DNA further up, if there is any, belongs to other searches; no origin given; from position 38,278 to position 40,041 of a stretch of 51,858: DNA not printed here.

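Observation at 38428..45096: Six-gene operon: Ser/Thr kinase, two TerY-like vWA proteins, PP2C phosphatase, GrpE-like protein and Hsp70-like ATPase; candidate uncharacterised signalling/conflict system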

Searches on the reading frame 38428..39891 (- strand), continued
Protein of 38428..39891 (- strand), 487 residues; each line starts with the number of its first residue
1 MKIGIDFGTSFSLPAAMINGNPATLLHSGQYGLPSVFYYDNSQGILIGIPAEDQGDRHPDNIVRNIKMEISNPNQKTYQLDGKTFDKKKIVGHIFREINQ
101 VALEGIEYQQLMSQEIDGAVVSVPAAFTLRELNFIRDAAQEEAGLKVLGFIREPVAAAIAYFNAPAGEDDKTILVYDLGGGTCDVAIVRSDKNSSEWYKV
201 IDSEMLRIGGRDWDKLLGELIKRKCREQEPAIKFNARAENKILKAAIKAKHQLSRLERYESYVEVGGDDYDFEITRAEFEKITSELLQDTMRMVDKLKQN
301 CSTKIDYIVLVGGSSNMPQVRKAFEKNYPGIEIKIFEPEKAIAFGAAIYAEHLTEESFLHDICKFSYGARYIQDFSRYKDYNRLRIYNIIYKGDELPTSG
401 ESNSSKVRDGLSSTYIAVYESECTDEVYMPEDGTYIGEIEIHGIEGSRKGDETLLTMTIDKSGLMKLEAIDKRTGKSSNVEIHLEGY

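Call 42: search_protein_families(library=pfam, proteins=[L005:7863-8873:+, L007:8237-9967:+, L007:166-1458:+, L005:11690-12550:+], max_evalue=0.01)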
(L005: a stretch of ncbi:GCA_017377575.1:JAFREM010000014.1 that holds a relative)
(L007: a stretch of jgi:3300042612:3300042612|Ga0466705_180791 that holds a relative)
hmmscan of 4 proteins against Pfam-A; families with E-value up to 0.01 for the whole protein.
L005:7863-8873:+ (336 aa): 1 family
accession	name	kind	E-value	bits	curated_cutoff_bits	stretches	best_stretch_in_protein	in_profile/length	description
PF19789.6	DUF6273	-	7.8e-31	107.7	23.5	1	154-330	1-171/172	Domain of unknown function (DUF6273)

L007:8237-9967:+ (576 aa): 1 family
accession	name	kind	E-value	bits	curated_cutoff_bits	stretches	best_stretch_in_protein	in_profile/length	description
PF23664.1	Ig_Pom152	-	0.0037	18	27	0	461-513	34-83/106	Nucleoporin pom152-like, immunoglobulin-like domain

L007:166-1458:+ (430 aa): 0 families

L005:11690-12550:+ (286 aa): 2 families
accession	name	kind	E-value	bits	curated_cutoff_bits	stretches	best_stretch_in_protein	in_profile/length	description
PF01841.26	Transglut_core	-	2e-09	38.1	23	1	48-141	9-105/108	Transglutaminase-like superfamily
PF14381.12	EDR1_CTR1_ARMC3_pept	-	5.3e-05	23.5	27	1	69-144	123-195/203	EDR1/CTR1/ARMC3, peptidase-like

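Call 74: search_protein_families(library=pfam, proteins=[L009:5-1528:+, L009:1540-3045:+, L009:3011-4123:+, L009:4116-4754:+, L009:5035-5730:+, L009:5817-7574:+, L009:7292-8944:+, L009:8818-9984:+, L009:9947-11473:+], max_evalue=0.01)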
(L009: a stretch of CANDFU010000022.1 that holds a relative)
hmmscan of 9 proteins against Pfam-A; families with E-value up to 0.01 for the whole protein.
L009:5-1528:+ (507 aa): 1 family
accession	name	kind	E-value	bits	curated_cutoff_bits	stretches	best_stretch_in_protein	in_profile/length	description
PF02687.27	FtsX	-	6e-18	65.5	25.5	2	8-117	2-110/120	FtsX-like permease C-terminal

L009:1540-3045:+ (501 aa): 5 families
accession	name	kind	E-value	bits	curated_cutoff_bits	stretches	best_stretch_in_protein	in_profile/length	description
PF01593.30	Amino_oxidase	-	1.8e-12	47.7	19.8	1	16-484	2-442/443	Flavin containing amine oxidoreductase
PF01266.30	DAO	-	1.1e-10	42.1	27.9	1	8-266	2-199/353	FAD dependent oxidoreductase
PF13450.12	NAD_binding_8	-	1.6e-09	38.3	21.9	1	10-54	1-45/68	NAD(P)-binding Rossmann-like domain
PF03486.20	HI0933_like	-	8.9e-05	22.5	50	0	7-41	2-36/244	HI0933-like protein Rossmann domain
PF07992.20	Pyr_redox_2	-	0.0058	16.5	26.1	0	221-269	186-235/291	Pyridine nucleotide-disulphide oxidoreductase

L009:3011-4123:+ (370 aa): 2 families
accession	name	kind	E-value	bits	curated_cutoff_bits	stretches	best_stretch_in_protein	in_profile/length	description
PF04055.27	Radical_SAM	-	1.5e-10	41.9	29.5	1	135-269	2-139/166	Radical SAM superfamily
PF13186.11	SPASM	-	0.00043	20.9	21.5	1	25-91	1-66/67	Iron-sulfur cluster-binding domain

L009:4116-4754:+ (212 aa): 0 families

L009:5035-5730:+ (231 aa): 3 families
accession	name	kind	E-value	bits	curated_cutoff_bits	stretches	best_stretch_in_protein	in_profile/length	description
PF00092.34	VWA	-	3.4e-10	40.9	23.8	1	14-197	1-168/174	von Willebrand factor type A domain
PF13519.12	VWA_2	-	2.3e-08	35.1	27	1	15-126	1-106/107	von Willebrand factor type A domain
PF05762.20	VWA_CoxE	-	0.0029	17.5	26.4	1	10-144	54-176/222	VWA domain containing CoxE-like protein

L009:5817-7574:+ (585 aa): 1 family
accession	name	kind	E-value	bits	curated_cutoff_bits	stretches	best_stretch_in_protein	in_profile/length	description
PF13672.11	PP2C_2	-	2.3e-31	109.4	24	1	29-248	1-199/209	Protein phosphatase 2C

L009:7292-8944:+ (550 aa): 1 family
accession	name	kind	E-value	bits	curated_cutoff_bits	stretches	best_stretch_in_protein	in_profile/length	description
PF00069.31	Pkinase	-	5.4e-18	65.8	31.7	1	118-331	1-208/263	Protein kinase domain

L009:8818-9984:+ (388 aa): 1 family
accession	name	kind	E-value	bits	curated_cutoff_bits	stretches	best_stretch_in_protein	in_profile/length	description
PF01025.24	GrpE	-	7.9e-09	35.8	25.8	1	231-382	13-157/165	GrpE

L009:9947-11473:+ (508 aa): 2 families
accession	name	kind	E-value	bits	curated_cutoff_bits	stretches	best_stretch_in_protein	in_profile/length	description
PF00012.26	HSP70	-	2.5e-46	158.6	20.6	1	77-499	81-490/599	Hsp70 protein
PF06723.19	MreB_Mbl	-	9.5e-09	35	27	1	131-379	94-322/327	MreB/Mbl protein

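Call 80: search_protein_families(library=ncbifam, proteins=[L043:3454-4548:+, L043:4585-5277:+, L043:5344-7224:+, L043:7247-8419:+, L011:18837-20684:-, L011:17571-18761:-, L011:9989-11626:+, L011:9392-9967:+], max_evalue=1e-10)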
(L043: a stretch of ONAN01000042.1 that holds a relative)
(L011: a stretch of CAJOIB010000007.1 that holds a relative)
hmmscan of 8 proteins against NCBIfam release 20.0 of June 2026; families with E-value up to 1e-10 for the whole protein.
L043:3454-4548:+ (364 aa): 2 families
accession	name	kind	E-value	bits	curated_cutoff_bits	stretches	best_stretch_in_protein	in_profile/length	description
TIGR00331.1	hrcA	equivalog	1.4e-95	320.7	197.2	1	3-335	1-337/338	heat-inducible transcriptional repressor HrcA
NF003033.0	PRK03911.1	equivalog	3.4e-16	59.7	248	1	4-75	5-76/264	HrcA family transcriptional regulator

L043:4585-5277:+ (230 aa): 26 families (the best 25 are shown)
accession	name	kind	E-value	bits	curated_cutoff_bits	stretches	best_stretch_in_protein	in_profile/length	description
NF010738.0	PRK14140.1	equivalog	3.5e-41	141.1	137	1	46-226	13-189/191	nucleotide exchange factor GrpE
NF010757.0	PRK14160.1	equivalog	6.5e-41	140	184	1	14-226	9-209/211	nucleotide exchange factor GrpE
NF010750.0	PRK14153.1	equivalog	1.1e-40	139.3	194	1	50-228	6-187/194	nucleotide exchange factor GrpE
NF010741.0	PRK14143.1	equivalog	7e-39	133.8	184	1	7-226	8-224/258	nucleotide exchange factor GrpE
NF010743.0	PRK14145.1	equivalog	5.3e-35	121.1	186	1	45-226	23-198/200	nucleotide exchange factor GrpE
NF010748.0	PRK14150.1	equivalog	1.4e-27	96.5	152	1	48-226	15-194/198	nucleotide exchange factor GrpE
NF010755.0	PRK14158.1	equivalog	6.4e-26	91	200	1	46-227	17-193/198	nucleotide exchange factor GrpE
NF010747.0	PRK14149.1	equivalog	2.7e-25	89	176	1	53-230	16-191/191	nucleotide exchange factor GrpE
NF010742.0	PRK14144.1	equivalog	2.9e-24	86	215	1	61-226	32-196/199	nucleotide exchange factor GrpE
NF010759.0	PRK14162.1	equivalog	6.4e-24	84.7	176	1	41-226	8-192/194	nucleotide exchange factor GrpE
NF010754.0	PRK14157.1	equivalog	8.2e-24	84.8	211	1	10-228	13-224/227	nucleotide exchange factor GrpE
NF010761.0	PRK14164.1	equivalog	2.8e-23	83.1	167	1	11-224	17-212/220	nucleotide exchange factor GrpE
NF010749.0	PRK14151.1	equivalog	1.4e-22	80.2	231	1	63-226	9-173/188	nucleotide exchange factor GrpE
NF010751.0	PRK14154.1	equivalog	1.9e-22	79.9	266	1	39-226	19-206/208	nucleotide exchange factor GrpE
NF010739.0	PRK14141.1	equivalog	2.4e-22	79.6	192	1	42-226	28-191/211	nucleotide exchange factor GrpE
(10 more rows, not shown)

L043:5344-7224:+ (626 aa): 13 families
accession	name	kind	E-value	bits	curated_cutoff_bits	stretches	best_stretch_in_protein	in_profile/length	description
NF001413.0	PRK00290.1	equivalog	6.3e-299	992.7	648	1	1-625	1-624/625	molecular chaperone DnaK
TIGR02350.1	prok_dnaK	equivalog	3.8e-287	953.5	822.55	1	3-575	1-595/596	molecular chaperone DnaK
NF009947.0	PRK13411.1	equivalog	1.3e-275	915.6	1002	1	1-583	1-608/662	molecular chaperone DnaK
NF009946.0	PRK13410.1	equivalog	3.8e-249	828.4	1019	2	84-580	107-607/669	molecular chaperone DnaK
NF003520.0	PRK05183.1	subfamily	7.4e-181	602.7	620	1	4-565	21-595/621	Fe-S protein assembly chaperone HscA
TIGR01991.1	HscA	equivalog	2.3e-180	601.1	708.55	1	4-565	1-575/600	Fe-S protein assembly chaperone HscA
NF002399.0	PRK01433.1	equivalog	2.6e-126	422.6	743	1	4-564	21-567/595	Fe-S protein assembly chaperone HscA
NF008673.0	PRK11678.1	equivalog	5.6e-29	101.3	331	1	50-187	88-232/450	molecular chaperone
NF010539.0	PRK13927.1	subfamily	3.4e-18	65.6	293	1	2-348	6-323/339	rod shape-determining protein MreB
TIGR00904.1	mreB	subfamily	5.1e-16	58.7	365.75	1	2-348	2-323/334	MreB/Mrl family cell shape determining protein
NF011660.0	PRK15080.1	equivalog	2.2e-15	56.6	182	1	95-199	77-176/277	ethanolamine utilization protein EutJ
TIGR02529.1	EutJ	subfamily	4e-14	52.7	152.1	1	94-199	43-143/239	ethanolamine utilization protein EutJ family protein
NF010540.1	PRK13929.1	exception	2.2e-13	50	515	1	3-348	5-321/334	rod-share determining protein MreBH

L043:7247-8419:+ (390 aa): 12 families
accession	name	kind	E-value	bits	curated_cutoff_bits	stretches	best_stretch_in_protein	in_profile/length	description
NF008035.0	PRK10767.1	subfamily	5.8e-148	492.9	338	1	3-389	2-370/374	molecular chaperone DnaJ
TIGR02349.1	DnaJ_bact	equivalog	5.7e-145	483.1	377.2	1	6-367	1-352/354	molecular chaperone DnaJ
NF010885.0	PRK14292.1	equivalog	3e-119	398.3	585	1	6-389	3-369/371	chaperone protein DnaJ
NF010874.0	PRK14281.1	equivalog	5.6e-118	394.5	619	1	4-388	2-396/397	chaperone protein DnaJ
NF010894.0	PRK14301.1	equivalog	7.9e-118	393.7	548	1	3-385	2-367/373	chaperone protein DnaJ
NF010871.0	PRK14278.1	equivalog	7.7e-113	377.2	502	1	5-389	3-376/378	molecular chaperone DnaJ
NF010872.0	PRK14279.1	equivalog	1.3e-107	360.4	556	1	4-369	8-379/394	molecular chaperone DnaJ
NF010892.0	PRK14299.1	equivalog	1.7e-67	227.7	392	2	4-155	3-153/291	chaperone protein DnaJ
NF007618.0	PRK10266.1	equivalog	1.2e-63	215.4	403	2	219-370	146-295/306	curved DNA-binding protein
NF037946.1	terminal_TopJ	equivalog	1.2e-55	189.4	300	2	1-75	1-74/810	terminal organelle assembly protein TopJ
TIGR03835.1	termin_org_DnaJ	equivalog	2.1e-34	119.1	512.25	1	4-74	1-70/871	terminal organelle assembly protein TopJ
NF050028.1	CldAdptActJ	equivalog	2.6e-13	50.2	150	1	6-67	3-69/93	cold adaptation protein ActJcold adaptation protein ActJ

L011:18837-20684:- (615 aa): 13 families
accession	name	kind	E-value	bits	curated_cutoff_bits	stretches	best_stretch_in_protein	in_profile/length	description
NF001413.0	PRK00290.1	equivalog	6.7e-292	969.5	648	1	1-613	1-624/625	molecular chaperone DnaK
TIGR02350.1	prok_dnaK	equivalog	6.9e-281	932.8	822.55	1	3-571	1-596/596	molecular chaperone DnaK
NF009947.0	PRK13411.1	equivalog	2.4e-267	888.4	1002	1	1-597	1-627/662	molecular chaperone DnaK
NF009946.0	PRK13410.1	equivalog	1.2e-242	806.9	1019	2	83-597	107-631/669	molecular chaperone DnaK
TIGR01991.1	HscA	equivalog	3e-180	600.7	708.55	1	4-561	1-576/600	Fe-S protein assembly chaperone HscA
NF003520.0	PRK05183.1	subfamily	2.5e-179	597.7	620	2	85-561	124-596/621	Fe-S protein assembly chaperone HscA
NF002399.0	PRK01433.1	equivalog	4.5e-120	402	743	1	4-542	21-546/595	Fe-S protein assembly chaperone HscA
NF008673.0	PRK11678.1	equivalog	3.7e-24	85.4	331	1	91-183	129-229/450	molecular chaperone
NF010539.0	PRK13927.1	subfamily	7.9e-16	57.9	293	1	2-346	6-322/339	rod shape-determining protein MreB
NF011660.0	PRK15080.1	equivalog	1.4e-15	57.2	182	1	93-198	76-176/277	ethanolamine utilization protein EutJ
TIGR02529.1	EutJ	subfamily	4.8e-15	55.7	152.1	1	93-198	43-143/239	ethanolamine utilization protein EutJ family protein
TIGR00904.1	mreB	subfamily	1.5e-14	53.8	365.75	1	2-218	2-200/334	MreB/Mrl family cell shape determining protein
NF010540.1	PRK13929.1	exception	4.2e-12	45.8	515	1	3-347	5-321/334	rod-share determining protein MreBH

L011:17571-18761:- (396 aa): 12 families
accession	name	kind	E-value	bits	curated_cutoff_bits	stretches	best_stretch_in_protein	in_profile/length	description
NF008035.0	PRK10767.1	subfamily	4.6e-140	466.9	338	1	9-395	4-370/374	molecular chaperone DnaJ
TIGR02349.1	DnaJ_bact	equivalog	7e-136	453.3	377.2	1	10-372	1-352/354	molecular chaperone DnaJ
NF010894.0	PRK14301.1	equivalog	1.2e-118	396.4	548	1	8-377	3-354/373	chaperone protein DnaJ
NF010874.0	PRK14281.1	equivalog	1.8e-109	366.5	619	1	9-394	3-396/397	chaperone protein DnaJ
NF010871.0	PRK14278.1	equivalog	5.2e-107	358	502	2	102-395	75-376/378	molecular chaperone DnaJ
NF010885.0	PRK14292.1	equivalog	4.3e-106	355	585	1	9-395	2-369/371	chaperone protein DnaJ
NF010872.0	PRK14279.1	equivalog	1.3e-100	337.3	556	1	9-381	9-386/394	molecular chaperone DnaJ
NF010892.0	PRK14299.1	equivalog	6.9e-57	192.9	392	2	9-160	4-153/291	chaperone protein DnaJ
NF007618.0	PRK10266.1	equivalog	1.4e-51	175.8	403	2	227-372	149-292/306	curved DNA-binding protein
NF037946.1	terminal_TopJ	equivalog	4e-44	151.3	300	2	7-126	3-97/810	terminal organelle assembly protein TopJ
TIGR03835.1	termin_org_DnaJ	equivalog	2.2e-24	85.9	512.25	1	9-78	2-69/871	terminal organelle assembly protein TopJ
NF050028.1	CldAdptActJ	equivalog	5.9e-14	52.3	150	1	12-72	5-69/93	cold adaptation protein ActJcold adaptation protein ActJ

L011:9989-11626:+ (545 aa): 8 families
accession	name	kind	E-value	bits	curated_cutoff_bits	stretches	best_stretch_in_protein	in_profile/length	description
NF001413.0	PRK00290.1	equivalog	1.6e-86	291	648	1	4-360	5-377/625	molecular chaperone DnaK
TIGR02350.1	prok_dnaK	equivalog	1.6e-82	277.8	822.55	1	5-358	4-374/596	molecular chaperone DnaK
TIGR01991.1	HscA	equivalog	2.7e-82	277.2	708.55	1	4-360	2-365/600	Fe-S protein assembly chaperone HscA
NF003520.0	PRK05183.1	subfamily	6.5e-78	262.7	620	1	4-360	22-385/621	Fe-S protein assembly chaperone HscA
NF009947.0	PRK13411.1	equivalog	1.7e-68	231.2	1002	1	85-360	104-380/662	molecular chaperone DnaK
NF009946.0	PRK13410.1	equivalog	1.1e-57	195.7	1019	1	87-358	108-378/669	molecular chaperone DnaK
NF002399.0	PRK01433.1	equivalog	1.9e-47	162.2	743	1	4-359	22-359/595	Fe-S protein assembly chaperone HscA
NF008673.0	PRK11678.1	equivalog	1.6e-19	70.1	331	0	97-222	132-262/450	molecular chaperone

L011:9392-9967:+ (191 aa): 0 families

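Call 82: search_dna_similar(query=window:38428-39891:-, collection=plasmids, mode=protein, max_evalue=1e-40, max_rows=15)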
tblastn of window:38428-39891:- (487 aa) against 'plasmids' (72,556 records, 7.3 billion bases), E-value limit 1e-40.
No match.

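Call 83: search_dna_similar(query=window:38428-39891:-, collection=phages, mode=protein, max_evalue=1e-40, max_rows=10)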
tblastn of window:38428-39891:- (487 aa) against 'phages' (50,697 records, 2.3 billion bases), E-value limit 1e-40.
No match.

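Call 85: search_protein_families(library=pfam, proteins=[L005:12578-13009:+, L006:12589-13065:+], max_evalue=0.01)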
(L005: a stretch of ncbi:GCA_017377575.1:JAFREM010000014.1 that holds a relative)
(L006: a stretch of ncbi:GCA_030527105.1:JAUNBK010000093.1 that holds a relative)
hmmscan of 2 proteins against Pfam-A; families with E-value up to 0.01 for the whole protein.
L005:12578-13009:+ (143 aa): 0 families

L006:12589-13065:+ (158 aa): 0 families

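Call 88: search_protein_families(library=padloc, proteins=[L005:7863-8873:+, L005:11690-12550:+, L006:11509-12504:+, L007:166-1458:+, L007:8237-9967:+, L009:8818-9984:+, L009:9947-11473:+], max_evalue=0.01)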
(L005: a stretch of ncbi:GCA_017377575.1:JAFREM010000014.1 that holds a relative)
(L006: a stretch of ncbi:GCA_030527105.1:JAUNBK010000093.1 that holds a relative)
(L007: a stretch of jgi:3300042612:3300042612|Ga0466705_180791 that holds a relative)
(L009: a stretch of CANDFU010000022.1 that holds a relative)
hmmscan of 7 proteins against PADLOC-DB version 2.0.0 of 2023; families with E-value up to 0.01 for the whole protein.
L005:7863-8873:+ (336 aa): 0 families

L005:11690-12550:+ (286 aa): 0 families

L006:11509-12504:+ (331 aa): 0 families

L007:166-1458:+ (430 aa): 0 families

L007:8237-9967:+ (576 aa): 0 families

L009:8818-9984:+ (388 aa): 0 families

L009:9947-11473:+ (508 aa): 1 family
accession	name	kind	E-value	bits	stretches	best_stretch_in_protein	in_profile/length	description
PDLC04731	PDC-M61B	-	0.00012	18.9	1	148-223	308-383/588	-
